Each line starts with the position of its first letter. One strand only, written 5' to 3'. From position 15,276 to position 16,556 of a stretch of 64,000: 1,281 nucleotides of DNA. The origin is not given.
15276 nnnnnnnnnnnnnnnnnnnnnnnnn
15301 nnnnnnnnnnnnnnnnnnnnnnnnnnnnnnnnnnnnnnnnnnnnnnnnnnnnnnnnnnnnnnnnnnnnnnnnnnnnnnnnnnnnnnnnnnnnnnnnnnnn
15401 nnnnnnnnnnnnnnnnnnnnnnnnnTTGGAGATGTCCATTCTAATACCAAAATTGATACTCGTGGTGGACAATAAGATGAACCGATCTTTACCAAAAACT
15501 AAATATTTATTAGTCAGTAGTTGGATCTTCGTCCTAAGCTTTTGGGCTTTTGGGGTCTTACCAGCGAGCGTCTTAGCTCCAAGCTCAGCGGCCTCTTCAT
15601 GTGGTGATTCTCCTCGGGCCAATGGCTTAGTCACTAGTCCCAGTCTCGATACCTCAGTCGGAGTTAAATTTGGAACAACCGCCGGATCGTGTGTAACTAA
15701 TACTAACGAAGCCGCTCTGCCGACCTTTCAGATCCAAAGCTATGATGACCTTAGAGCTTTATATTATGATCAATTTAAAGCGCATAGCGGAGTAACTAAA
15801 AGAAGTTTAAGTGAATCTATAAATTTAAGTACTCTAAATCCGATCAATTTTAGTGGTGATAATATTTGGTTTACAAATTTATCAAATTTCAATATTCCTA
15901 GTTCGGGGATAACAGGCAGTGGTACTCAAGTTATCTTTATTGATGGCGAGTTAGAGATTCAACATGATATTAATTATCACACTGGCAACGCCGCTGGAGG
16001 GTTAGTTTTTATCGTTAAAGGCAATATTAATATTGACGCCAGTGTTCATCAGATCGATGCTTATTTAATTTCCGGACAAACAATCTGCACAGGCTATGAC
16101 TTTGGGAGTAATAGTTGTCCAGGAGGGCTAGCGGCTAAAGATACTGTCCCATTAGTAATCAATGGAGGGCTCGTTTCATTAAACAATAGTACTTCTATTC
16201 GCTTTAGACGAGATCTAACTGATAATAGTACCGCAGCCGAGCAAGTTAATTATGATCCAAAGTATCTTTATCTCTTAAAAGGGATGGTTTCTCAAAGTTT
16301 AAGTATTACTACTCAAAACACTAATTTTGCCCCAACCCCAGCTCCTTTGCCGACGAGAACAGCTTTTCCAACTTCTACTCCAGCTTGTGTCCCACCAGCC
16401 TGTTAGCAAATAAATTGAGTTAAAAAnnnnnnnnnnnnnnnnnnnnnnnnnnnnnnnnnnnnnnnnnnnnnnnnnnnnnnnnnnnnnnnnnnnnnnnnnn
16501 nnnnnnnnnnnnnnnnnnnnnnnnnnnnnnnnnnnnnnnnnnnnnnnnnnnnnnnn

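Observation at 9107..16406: Second tandem duplication: small membrane protein followed by giant Cys-rich secreted protein, twice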

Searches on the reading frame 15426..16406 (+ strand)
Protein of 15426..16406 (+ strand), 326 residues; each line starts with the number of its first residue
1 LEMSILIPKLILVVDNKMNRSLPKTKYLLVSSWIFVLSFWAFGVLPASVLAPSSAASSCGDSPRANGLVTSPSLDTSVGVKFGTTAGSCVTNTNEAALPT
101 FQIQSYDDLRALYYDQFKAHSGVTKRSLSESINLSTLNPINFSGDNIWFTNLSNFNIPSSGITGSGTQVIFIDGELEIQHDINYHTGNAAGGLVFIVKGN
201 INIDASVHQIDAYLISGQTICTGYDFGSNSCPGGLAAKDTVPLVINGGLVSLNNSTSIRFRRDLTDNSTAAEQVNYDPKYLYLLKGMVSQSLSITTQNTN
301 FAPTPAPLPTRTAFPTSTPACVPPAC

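Call 6: search_protein_families(library=pfam, proteins=[window:15426-16406:+], max_evalue=1)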
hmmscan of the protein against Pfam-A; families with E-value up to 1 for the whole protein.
window:15426-16406:+ (326 aa): 0 families

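Call 10: search_protein_families(library=ncbifam, proteins=[window:15426-16406:+], max_evalue=1)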
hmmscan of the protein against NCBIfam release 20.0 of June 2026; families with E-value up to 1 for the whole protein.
window:15426-16406:+ (326 aa): 0 families

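Call 39: find_related_loci(query=A3, collection=genome_contigs, flank=10000)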
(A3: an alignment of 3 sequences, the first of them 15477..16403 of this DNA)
Query A3 (309 aa) in genome_contigs; peptide patterns used: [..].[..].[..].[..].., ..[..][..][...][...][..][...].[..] (x = any residue, [..] = any of these).
89 stretches matched a pattern; 2 encode a relative of the query (tblastn E <= 1e-3); 2 distinct loci.
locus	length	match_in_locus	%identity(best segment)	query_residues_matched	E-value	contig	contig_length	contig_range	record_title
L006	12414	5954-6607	37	48-275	3e-29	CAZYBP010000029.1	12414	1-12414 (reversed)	MAG TPA_asm: uncultured Gammaproteobacteria bacterium isolate binchicken_co227_340 genome assembly, contig: NODE_9611_le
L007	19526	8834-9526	38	46-277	2e-25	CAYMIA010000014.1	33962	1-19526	MAG TPA_asm: uncultured Gammaproteobacteria bacterium isolate SRP200132_co1_145 genome assembly, contig: NODE_2175_lengt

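Call 43: find_homologous_proteins(query=A5, max_evalue=0.001)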
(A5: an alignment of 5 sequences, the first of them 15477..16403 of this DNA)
Query A5 (5 sequences) (309 aa, profile of the alignment): 16 proteins with E <= 0.001 among 8000 candidates.
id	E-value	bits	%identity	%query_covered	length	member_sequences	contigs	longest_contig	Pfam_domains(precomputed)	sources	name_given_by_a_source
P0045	1.9e-119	416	100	100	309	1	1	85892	-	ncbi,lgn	-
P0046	6.8e-103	362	32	77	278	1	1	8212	-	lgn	-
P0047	7.1e-73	264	41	84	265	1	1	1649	-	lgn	-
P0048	1.6e-72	262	40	84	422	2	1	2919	-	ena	-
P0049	3.4e-67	245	35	78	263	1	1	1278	-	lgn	-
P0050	4.0e-61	225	39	75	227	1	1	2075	-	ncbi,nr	ncbi:hypothetical protein KKE03_04380, partial [Patescibacteria group bacterium]|nr:hypothetical pro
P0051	1.8e-58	216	40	77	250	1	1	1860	-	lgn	-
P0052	1.6e-56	210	37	74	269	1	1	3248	-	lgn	-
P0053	5.0e-53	198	35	93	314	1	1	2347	-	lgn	-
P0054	9.4e-51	191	36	93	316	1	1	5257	-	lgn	-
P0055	1.3e-49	187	44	50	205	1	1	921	-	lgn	-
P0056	5.0e-48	182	36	90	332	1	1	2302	-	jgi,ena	-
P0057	2.4e-47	180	39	76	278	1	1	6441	-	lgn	-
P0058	1.0e-45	174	34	90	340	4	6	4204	-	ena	-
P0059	3.5e-28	117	27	85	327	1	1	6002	-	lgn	-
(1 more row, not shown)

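Call 46: find_encoding_contigs(protein=P0057, flank=8000, max_places=2)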
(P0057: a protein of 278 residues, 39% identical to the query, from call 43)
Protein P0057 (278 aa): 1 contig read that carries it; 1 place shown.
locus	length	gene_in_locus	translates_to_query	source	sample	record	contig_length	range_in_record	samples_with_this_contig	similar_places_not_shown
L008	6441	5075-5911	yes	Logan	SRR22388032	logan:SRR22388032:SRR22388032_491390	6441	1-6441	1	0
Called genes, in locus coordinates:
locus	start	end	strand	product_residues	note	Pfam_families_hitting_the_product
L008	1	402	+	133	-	?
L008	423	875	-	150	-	-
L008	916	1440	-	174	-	PF00588:SpoU_methylase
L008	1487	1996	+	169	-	-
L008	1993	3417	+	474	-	-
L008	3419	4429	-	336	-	-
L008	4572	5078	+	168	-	-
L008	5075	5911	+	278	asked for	-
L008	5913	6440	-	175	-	?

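Call 47: find_encoding_contigs(protein=P0059, flank=8000, max_places=2)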
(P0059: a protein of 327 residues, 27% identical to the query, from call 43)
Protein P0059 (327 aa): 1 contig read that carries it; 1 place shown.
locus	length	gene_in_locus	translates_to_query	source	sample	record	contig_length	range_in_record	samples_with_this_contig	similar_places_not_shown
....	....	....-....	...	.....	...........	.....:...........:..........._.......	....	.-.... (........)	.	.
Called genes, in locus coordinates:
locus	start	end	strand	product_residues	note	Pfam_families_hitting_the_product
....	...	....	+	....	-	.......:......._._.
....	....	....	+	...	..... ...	-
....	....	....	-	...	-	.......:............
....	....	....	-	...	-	?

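Call 48: find_encoding_contigs(protein=P0054, flank=8000, max_places=2)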
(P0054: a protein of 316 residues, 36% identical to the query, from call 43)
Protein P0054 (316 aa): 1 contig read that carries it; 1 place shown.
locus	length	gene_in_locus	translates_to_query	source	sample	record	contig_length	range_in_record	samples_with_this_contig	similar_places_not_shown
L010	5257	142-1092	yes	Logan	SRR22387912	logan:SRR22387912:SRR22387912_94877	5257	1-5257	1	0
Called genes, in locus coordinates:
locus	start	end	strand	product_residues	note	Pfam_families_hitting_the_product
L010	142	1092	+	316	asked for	-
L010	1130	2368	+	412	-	PF13884:Peptidase_S74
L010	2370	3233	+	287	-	-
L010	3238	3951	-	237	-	PF01255:Prenyltransf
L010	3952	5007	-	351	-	PF00348:polyprenyl_synt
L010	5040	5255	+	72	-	?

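Call 53: predict_structure(alignment_id=A6)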
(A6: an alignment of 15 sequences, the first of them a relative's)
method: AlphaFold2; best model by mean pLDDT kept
length: 309 residues; sequences in the alignment: 15
mean_pLDDT: 68.2   pTM: 0.66
mean pLDDT of the five models: 68.2, 67.6, 66.8, 65.3, 63.9
residues with pLDDT >= 90: 54; 70-90: 107; 50-70: 74; < 50: 74
segments of 3 or more residues with pLDDT < 50: 1-3, 28-41, 43-46, 55-68, 80-85, 273-300
pLDDT, mean of each block of 10 residues (from residue 1): 54 79 59 38 51 48 41 56 60 80 72 55 80 89 84 93 84 81 94 91 92 84 85 75 82 78 58 40 36 40 54
secondary structure, 60 per line:
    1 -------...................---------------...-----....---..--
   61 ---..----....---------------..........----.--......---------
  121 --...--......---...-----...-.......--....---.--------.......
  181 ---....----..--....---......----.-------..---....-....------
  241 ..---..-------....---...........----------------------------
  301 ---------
elements in order: H8-26 E50-53 E70-73 H89-98 E106-111 E123-125 E128-133 E137-139 E145-147 E149-155 E158-161 E174-180 E184-187 E196-199 E203-208 E226-229 E231-234 E255-258 H262-272
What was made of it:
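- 15477..16406 (+): p309: secreted partner protein (signal peptide, Cys-loop N-module, beta-solenoid core at about 15774-16256, Pro/Thr-rich end). AF2 core pLDDT 80-94 (call 53).
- The p309 N-module has pLDDT 38-60 beside a confident solenoid core of 80-94 (call 53).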

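Call 56: fold_search(model_id=the predicted structure, library=pdb)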
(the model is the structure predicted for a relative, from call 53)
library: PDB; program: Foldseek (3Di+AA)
matches with E <= 10: 48; with E <= 0.001: 0
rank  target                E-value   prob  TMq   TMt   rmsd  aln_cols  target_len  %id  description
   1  7dc5_A                1.9e-01  0.75  0.26  0.34   7.2       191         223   12  Crystal structure of fungal antifreeze protein with intermediate activity (released 2021-10-27)
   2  6eio                  4.7e-01  0.85  0.31  0.41   5.3       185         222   11  Crystal structure of an ice binding protein from an Antarctic Biological Consortium (released 2018-03-28)
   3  5b5h                  5.8e-01  0.54  0.28  0.36   7.0       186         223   12  Hydrophobic ice-binding site confer hyperactivity on antifreeze protein from a snow mold fungus (released 2016-09-28)
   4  6qvi_B                5.8e-01  0.47  0.23  0.15   7.8       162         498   14  Crystal structure of competence-associated pilin ComZ from Thermus thermophilus (released 2019-05-29)
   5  3vn3_A                9.8e-01  0.41  0.27  0.36   7.0       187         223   12  Fungal antifreeze protein exerts hyperactivity by constructing an inequable beta-helix (released 2012-06-06)
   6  6bg8_A                1.0e+00  0.63  0.32  0.40   5.4       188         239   12  Shewanella frigidimarina ice-binding protein_1 DUF3494 Domain (released 2018-03-07)
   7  6a8k                  1.0e+00  0.30  0.26  0.31   7.5       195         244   12  Crystal structure of Ice-binding Protein from a Sea-Ice Microalga (released 2018-11-07)
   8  3fy3                  1.3e+00  0.04  0.15  0.18  12.0       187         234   10  Crystal structure of truncated hemolysin A from P. mirabilis (released 2009-06-02)
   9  4w8t                  1.3e+00  0.04  0.15  0.18  12.0       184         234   12  Crystal structure of truncated hemolysin A Q125S from P. mirabilis at 1.5 Angstroms resolution (released 2015-10-07)
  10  8yre_D                1.4e+00  0.03  0.11  0.10  12.9       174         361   10  Crystal structure of Arabidopsis VTC1-KJC2 (released 2025-04-02)
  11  6qvi_A                1.5e+00  0.30  0.24  0.15   7.7       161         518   10  Crystal structure of competence-associated pilin ComZ from Thermus thermophilus (released 2019-05-29)
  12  8x0z                  1.6e+00  0.08  0.16  0.22  10.8       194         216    8  Crystal structure of A101C/A120C mutant of FfIBP (released 2024-11-13)
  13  4nu3_B                2.0e+00  0.25  0.26  0.33   6.8       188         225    9  Crystal structure of mFfIBP, a capping head region swapped mutant of ice-binding protein (released 2014-04-16)
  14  5kdk                  2.0e+00  0.04  0.15  0.18  11.2       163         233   12  Truncated hemolysin A from P. mirabilis at 2.0 Angstroms resolution crystallized in a high salt condition (released 2017-06-14)
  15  7f66_J                2.1e+00  0.02  0.10  0.06  18.1       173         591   12  eIF2B-SFSV NSs-1-eIF2 (released 2021-12-01)
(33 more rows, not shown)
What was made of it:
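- Closest known: DUF3494 / IBP-1 beta-solenoids and the ComZ/PilX pilin solenoid. Same: ComZ also appears (call 56).
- ComZ (6qvi) is among the top Foldseek hits for p309 (call 56).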

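Call 57: search_protein_families(library=pfam, proteins=[L006:2492-3454:+, L007:6982-7857:+, L007:4642-6978:+, L006:923-2443:+, L006:7247-8548:+, L008:1487-1996:+, L008:1993-3417:+, L010:2370-3233:+, L006:3435-5804:+], max_evalue=0.1)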
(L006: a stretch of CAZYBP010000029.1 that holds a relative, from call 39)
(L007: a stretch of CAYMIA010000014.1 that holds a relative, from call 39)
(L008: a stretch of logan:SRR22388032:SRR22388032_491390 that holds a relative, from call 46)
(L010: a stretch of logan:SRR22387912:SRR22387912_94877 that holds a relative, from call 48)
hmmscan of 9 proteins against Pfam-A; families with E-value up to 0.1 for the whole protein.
L006:2492-3454:+ (320 aa): 4 families
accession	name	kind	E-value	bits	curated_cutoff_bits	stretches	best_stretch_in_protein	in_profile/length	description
PF13624.11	SurA_N_3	-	3.8e-09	37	27.2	1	37-181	12-161/162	SurA-like N-terminal domain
PF13623.11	SurA_N_2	-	1.2e-07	32.2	28.5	1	46-139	16-117/145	SurA-like N-terminal domain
PF13145.12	Rotamase_2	-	0.00015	23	27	1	233-298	44-110/121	PPIC-type PPIASE domain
PF09312.16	SurA_N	-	0.0013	19.4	30.8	1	72-173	4-109/118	SurA N-terminal domain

L007:6982-7857:+ (291 aa): 3 families
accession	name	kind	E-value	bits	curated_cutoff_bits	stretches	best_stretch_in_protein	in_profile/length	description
PF16951.10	MaAIMP_sms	-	0.0036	17.5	26.2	1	11-46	6-41/60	Putative methionine and alanine importer, small subunit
PF18914.6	DUF5666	-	0.0043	17.8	27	0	63-133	2-46/60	Domain of unknown function (DUF5666)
PF23284.2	KOW2_Spt5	-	0.013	15.7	28.9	0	60-88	14-44/50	Transcription elongation factor SPT5, second KOW domain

L007:4642-6978:+ (778 aa): 1 family
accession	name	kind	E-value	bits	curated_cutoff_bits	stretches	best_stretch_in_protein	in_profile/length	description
PF04977.20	DivIC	-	0.0031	17.7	28.9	1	750-777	25-52/80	Septum formation initiator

L006:923-2443:+ (506 aa): 0 families

L006:7247-8548:+ (433 aa): 4 families
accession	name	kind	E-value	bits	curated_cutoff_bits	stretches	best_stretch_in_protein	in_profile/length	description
PF13385.13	Laminin_G_3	-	1.1e-18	68.3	27.6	1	240-388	2-149/151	Concanavalin A-like lectin/glucanases superfamily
PF07963.17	N_methyl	-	7.8e-08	32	21.2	1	7-30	2-25/27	Prokaryotic N-terminal methylation motif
PF16732.10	ComP_DUS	-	0.038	15.3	27.3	1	34-90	2-58/87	Type IV minor pilin ComP, DNA uptake sequence receptor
PF00567.30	TUDOR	-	0.048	14.2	23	1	66-155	19-104/121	Tudor domain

L008:1487-1996:+ (169 aa): 2 families
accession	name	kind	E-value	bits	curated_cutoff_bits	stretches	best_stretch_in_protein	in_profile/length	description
PF03739.19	LptF_LptG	-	0.0026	17.3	27.9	0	3-66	249-309/353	Lipopolysaccharide export system permease LptF/LptG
PF19982.4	DUF6418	-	0.024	15.2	25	1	26-69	41-83/109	Family of unknown function (DUF6418)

L008:1993-3417:+ (474 aa): 0 families

L010:2370-3233:+ (287 aa): 2 families
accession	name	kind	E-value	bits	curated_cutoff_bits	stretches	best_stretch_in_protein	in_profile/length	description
PF18914.6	DUF5666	-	0.00014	22.5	27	0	197-272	2-60/60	Domain of unknown function (DUF5666)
PF17758.7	Prot_ATP_ID_OB_N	-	0.071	13.3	23.4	0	151-166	29-44/62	Proteasomal ATPase OB N-terminal domain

L006:3435-5804:+ (789 aa): 3 families
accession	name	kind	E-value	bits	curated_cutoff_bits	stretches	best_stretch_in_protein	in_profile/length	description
PF07691.17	PA14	-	1.4e-15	57.8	24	1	627-760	5-135/147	PA14 domain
PF07705.17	CARDB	-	5.9e-09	36.5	22.7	1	494-598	2-99/101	CARDB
PF21910.2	GH85_C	-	0.016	16.1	27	1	385-413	13-41/95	GH85 endohexosaminidases, C-terminal domain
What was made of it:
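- On DUF5666 (for the small anchored proteins): Subthreshold hits (E 1.4e-4 and 4e-3, below the 27-bit cutoff) in positionally equivalent proteins of L010 and L007 (call 57).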

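Call 88: fold_search(model_id=the predicted structure, library=viral)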
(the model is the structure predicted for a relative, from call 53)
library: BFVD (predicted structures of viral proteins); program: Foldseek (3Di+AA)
matches with E <= 10: 85; with E <= 0.001: 0
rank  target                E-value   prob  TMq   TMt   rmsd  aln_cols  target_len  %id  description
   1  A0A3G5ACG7            1.5e-01  0.85  0.30  0.24  17.4       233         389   12  DUF3494 domain-containing protein [Hyperionvirus sp.]
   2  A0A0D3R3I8            1.8e-01  0.05  0.08  0.12  18.4       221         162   10  Pentapeptide repeat-containing protein [Testudo hermanni ranavirus]
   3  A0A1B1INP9            5.4e-01  0.08  0.15  0.19  15.7       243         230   12  (no name in the UniProt tables at hand)
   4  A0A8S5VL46            5.4e-01  0.08  0.15  0.11  20.8       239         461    9  Uncharacterized protein [Ackermannviridae sp.]
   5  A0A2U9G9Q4            7.7e-01  0.10  0.18  0.31   9.3       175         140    7  Wsv250 [White spot syndrome virus]
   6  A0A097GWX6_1          7.7e-01  0.01  0.09  0.04  31.4       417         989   10  Polyprotein [Tomato ringspot virus]
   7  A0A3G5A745            8.2e-01  0.44  0.28  0.33  16.4       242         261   11  DUF3494 domain-containing protein [Hyperionvirus sp.]
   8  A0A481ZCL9            9.5e-01  0.09  0.15  0.30   9.8       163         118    8  Uncharacterized protein [Pithovirus LCPAC401]
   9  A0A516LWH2            1.0e+00  0.08  0.14  0.20  18.7       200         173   12  (no name in the UniProt tables at hand)
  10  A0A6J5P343            1.1e+00  0.33  0.27  0.33  19.2       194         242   10  Uncharacterized protein [uncultured Caudovirales phage]
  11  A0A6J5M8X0            1.1e+00  0.04  0.16  0.16  36.5       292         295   11  Uncharacterized protein [uncultured Caudovirales phage]
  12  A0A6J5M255            1.1e+00  0.07  0.14  0.18  18.2       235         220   10  Uncharacterized protein [uncultured Caudovirales phage]
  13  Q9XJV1                1.2e+00  0.04  0.11  0.16  12.4       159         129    8  Orf129 gp [Streptococcus phage Sfi19]
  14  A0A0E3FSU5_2          1.3e+00  0.02  0.11  0.05  36.9       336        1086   15  Baseplate wedge initiator [Synechococcus phage ACG-2014f]
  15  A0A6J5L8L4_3          1.4e+00  0.02  0.10  0.04  22.7       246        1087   10  Uncharacterized protein [uncultured Caudovirales phage]
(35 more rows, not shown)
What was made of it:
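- On DUF3494 / IBP-1 fold (for p309): It is the top hit in PDB and BFVD, but at E 0.15-1 and TM 0.26-0.32 (calls 56, 88).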

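Call 89: search_protein_families(library=pfam, alignment_id=A6, max_evalue=10)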
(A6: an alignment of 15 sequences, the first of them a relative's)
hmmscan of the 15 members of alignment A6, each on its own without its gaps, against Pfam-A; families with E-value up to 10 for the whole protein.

A. member 1, P0045 (309 aa): 0 families

B. families by the number of members that match (of 15 scanned): 4 families
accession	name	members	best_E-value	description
PF23981.1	DUF7305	1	0.039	Domain of unknown function (DUF7305)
PF21827.1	New_glue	1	0.08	New glue protein family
PF10112.14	Halogen_Hydrol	1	0.79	5-bromo-4-chloroindolyl phosphate hydrolysis protein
PF04625.18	DEC-1_N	1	3.8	DEC-1 protein, N-terminal region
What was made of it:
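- On DUF3494 / IBP-1 fold (for p309): None of 15 family members hit it at E<=10 (call 89).
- Closest known: DUF3494 / IBP-1 beta-solenoids and the ComZ/PilX pilin solenoid. Different: There is no Pfam DUF3494 hit in any of 15 members (call 89). p309 has no pilin leader.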

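Call 92: search_solved_structures(query=A6, max_evalue=10)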
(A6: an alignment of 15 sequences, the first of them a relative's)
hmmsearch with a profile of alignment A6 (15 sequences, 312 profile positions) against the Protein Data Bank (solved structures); distinct sequences matched with E-value up to 10: 1.
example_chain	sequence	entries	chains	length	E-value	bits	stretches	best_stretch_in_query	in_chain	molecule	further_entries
3vn3_A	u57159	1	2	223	0.49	12.9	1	124-175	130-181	Antifreeze protein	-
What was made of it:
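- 15477..16406 (+): Weak DUF3494/ComZ-like similarity (calls 56, 88, 92).
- On DUF3494 / IBP-1 fold (for p309): The PDB profile hit 3vn3 has E 0.49 (call 92).
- All Foldseek E-values exceed 0.1 (calls 56, 88), the PDB sequence hit has E 0.49 (call 92), and 74 of 309 residues have pLDDT below 50 (call 53).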

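Call 101: find_related_loci(query=A6, collection=viral_contigs, flank=6000)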
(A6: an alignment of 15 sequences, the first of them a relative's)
Query A6 (309 aa) in viral_contigs; peptide patterns used: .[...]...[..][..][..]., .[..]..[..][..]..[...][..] (x = any residue, [..] = any of these).
58 stretches matched a pattern, but none encodes a relative of the query by tblastn (E <= 1e-3).

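Call 103: search_protein_families(library=ncbifam, alignment_id=A6, max_evalue=10)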
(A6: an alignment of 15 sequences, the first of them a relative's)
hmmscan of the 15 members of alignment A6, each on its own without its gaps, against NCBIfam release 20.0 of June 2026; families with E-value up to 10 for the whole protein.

A. member 1, P0045 (309 aa): 0 families

B. families by the number of members that match (of 15 scanned): 9 families
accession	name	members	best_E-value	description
NF010416.0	PRK13842.1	2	0.011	conjugal transfer protein TrbJ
NF033186.1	internalin_K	1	0.00036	class 1 internalin InlK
NF033845.1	MSCRAMM_ClfB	1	0.011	MSCRAMM family adhesin clumping factor ClfB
NF005978.0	PRK08071.1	1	0.023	L-aspartate oxidase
NF008082.0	PRK10819.1-3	1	0.05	TonB system transport protein TonB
NF005296.0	PRK06823.1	1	0.06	ornithine cyclodeaminase family protein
TIGR00133.1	gatB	1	0.091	Asp-tRNA(Asn)/Glu-tRNA(Gln) amidotransferase subunit GatB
NF037973.1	metallo_SslE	1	0.19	lipoprotein metalloprotease SslE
NF007285.1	PRK09752.1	1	8.4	AIDA-I family autotransporter adhesin YfaL/EhaC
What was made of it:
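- Tried and rejected: Pfam and NCBIfam gave nothing for the giants, small proteins or p309 (calls 6, 10, 89, 103).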
